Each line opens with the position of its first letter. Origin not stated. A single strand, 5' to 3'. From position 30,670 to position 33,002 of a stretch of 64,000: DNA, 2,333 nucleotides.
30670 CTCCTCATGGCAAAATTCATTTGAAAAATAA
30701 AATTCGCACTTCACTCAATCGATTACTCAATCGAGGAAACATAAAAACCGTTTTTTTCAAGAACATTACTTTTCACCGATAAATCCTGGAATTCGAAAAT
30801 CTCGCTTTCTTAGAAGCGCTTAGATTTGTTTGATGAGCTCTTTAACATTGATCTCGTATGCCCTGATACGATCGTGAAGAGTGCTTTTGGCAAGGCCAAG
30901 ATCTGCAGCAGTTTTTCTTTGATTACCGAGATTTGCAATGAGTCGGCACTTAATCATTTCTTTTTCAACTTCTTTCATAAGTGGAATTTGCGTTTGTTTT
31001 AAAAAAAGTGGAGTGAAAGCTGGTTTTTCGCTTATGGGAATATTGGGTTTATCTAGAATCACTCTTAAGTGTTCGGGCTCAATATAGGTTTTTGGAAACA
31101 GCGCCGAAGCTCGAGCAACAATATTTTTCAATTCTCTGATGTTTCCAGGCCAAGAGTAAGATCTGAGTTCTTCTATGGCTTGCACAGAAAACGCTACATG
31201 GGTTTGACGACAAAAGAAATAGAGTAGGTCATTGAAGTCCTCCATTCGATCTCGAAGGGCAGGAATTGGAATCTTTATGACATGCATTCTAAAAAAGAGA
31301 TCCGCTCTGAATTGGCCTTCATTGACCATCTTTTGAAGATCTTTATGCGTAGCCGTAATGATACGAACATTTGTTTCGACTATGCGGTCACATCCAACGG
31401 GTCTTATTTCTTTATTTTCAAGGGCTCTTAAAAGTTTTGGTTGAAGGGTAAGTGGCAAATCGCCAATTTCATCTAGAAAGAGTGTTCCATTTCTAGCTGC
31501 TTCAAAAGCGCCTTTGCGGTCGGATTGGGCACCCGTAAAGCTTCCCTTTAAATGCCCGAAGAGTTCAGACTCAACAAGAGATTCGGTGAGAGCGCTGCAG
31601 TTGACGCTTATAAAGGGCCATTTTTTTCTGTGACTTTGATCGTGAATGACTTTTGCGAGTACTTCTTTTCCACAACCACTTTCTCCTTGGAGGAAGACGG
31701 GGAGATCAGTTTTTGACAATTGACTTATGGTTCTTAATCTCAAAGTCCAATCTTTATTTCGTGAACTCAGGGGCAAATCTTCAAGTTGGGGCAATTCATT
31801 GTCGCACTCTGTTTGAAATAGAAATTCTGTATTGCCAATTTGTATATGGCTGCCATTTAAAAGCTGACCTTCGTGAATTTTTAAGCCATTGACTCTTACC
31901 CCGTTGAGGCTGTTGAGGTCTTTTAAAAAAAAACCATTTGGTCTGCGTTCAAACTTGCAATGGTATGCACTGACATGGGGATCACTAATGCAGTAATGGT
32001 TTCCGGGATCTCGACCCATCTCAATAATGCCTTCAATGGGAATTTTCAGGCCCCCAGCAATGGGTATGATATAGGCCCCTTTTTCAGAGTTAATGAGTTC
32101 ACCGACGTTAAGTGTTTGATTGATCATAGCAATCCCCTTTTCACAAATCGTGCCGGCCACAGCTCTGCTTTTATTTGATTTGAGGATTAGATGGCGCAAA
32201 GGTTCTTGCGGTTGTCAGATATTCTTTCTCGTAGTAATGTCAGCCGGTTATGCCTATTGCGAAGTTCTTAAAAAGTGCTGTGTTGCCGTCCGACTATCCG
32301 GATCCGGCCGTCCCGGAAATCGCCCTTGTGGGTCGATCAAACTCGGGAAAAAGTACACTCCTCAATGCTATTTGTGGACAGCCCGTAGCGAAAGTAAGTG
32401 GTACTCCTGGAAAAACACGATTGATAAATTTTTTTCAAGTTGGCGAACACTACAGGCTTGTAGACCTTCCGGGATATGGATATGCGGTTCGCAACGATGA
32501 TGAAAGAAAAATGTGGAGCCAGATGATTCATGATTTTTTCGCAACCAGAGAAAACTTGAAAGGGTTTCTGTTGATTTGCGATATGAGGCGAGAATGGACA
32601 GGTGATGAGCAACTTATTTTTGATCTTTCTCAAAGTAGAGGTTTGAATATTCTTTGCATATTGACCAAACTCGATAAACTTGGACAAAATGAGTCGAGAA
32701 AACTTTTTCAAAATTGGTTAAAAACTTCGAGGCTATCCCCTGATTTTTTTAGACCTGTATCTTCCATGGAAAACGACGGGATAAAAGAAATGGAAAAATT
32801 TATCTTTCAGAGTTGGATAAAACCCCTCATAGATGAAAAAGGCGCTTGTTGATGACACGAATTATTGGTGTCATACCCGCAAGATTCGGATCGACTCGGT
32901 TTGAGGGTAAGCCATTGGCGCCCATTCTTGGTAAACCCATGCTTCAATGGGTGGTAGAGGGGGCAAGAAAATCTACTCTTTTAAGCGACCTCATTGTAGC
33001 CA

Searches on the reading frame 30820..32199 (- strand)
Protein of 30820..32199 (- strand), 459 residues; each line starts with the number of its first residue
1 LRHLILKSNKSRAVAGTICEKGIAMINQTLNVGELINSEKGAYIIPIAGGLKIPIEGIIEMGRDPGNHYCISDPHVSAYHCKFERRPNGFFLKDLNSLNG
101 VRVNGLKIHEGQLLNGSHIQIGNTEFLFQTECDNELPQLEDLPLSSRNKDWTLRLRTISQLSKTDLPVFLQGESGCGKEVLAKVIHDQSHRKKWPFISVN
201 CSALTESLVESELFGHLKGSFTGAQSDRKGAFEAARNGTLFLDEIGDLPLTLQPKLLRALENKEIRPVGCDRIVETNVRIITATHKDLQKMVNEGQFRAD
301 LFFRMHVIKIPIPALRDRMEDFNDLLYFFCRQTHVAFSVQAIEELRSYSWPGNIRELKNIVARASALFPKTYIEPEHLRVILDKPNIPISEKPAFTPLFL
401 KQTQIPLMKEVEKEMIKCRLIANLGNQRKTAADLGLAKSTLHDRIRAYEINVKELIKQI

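Call 82: search_protein_families(library=pfam, proteins=[window:30820-32199:-], max_evalue=0.0001)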
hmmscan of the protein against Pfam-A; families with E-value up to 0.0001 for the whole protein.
window:30820-32199:- (459 aa): 7 families
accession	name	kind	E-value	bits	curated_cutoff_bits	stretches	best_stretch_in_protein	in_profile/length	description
PF00158.32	Sigma54_activat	-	1.4e-65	220.5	20.2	1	150-310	7-167/168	Sigma-54 interaction domain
PF14532.12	Sigma54_activ_2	-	3.3e-20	73.2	25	1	156-315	12-138/138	Sigma-54 interaction domain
PF00498.31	FHA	-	2.2e-15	57.3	20.7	1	60-122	2-67/67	FHA domain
PF25601.1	AAA_lid_14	-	8.4e-14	51.6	27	1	316-380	1-72/87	AAA+ ATPase lid domain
PF16697.10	Yop-YscD_cpl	-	8.3e-10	39.2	33.2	1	58-130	18-92/94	Inner membrane component of T3SS, cytoplasmic domain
PF07728.20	AAA_5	-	2e-07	31.6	22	1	167-285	1-122/139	AAA domain (dynein-related subfamily)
PF00004.35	AAA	-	1.3e-06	29.3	21.2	1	169-288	2-111/131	ATPase family associated with various cellular activities (AAA)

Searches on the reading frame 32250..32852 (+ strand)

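Call 82: search_protein_families(library=pfam, proteins=[window:32250-32852:+], max_evalue=0.0001)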
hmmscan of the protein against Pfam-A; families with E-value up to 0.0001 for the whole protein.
window:32250-32852:+ (200 aa): 6 families
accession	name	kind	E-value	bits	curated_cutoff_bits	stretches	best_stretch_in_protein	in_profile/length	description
PF01926.29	MMR_HSR1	-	5.5e-20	72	21.9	1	23-140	1-113/113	50S ribosome-binding GTPase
PF00350.29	Dynamin_N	-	1.2e-08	35.6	27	1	24-59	1-35/168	Dynamin family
PF02421.24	FeoB_N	-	3.3e-08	33.6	27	1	23-85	2-67/156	Ferrous iron transport protein B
PF10662.15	PduV-EutP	-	5.7e-05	23.4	21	0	24-185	4-141/143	Ethanolamine utilisation - propanediol utilisation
PF00009.33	GTP_EFTU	-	7.2e-05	22.9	26.5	0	103-186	93-183/188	Elongation factor Tu GTP binding domain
PF03193.22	RsgA_GTPase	-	8.8e-05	22.8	30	0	25-75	110-167/174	RsgA GTPase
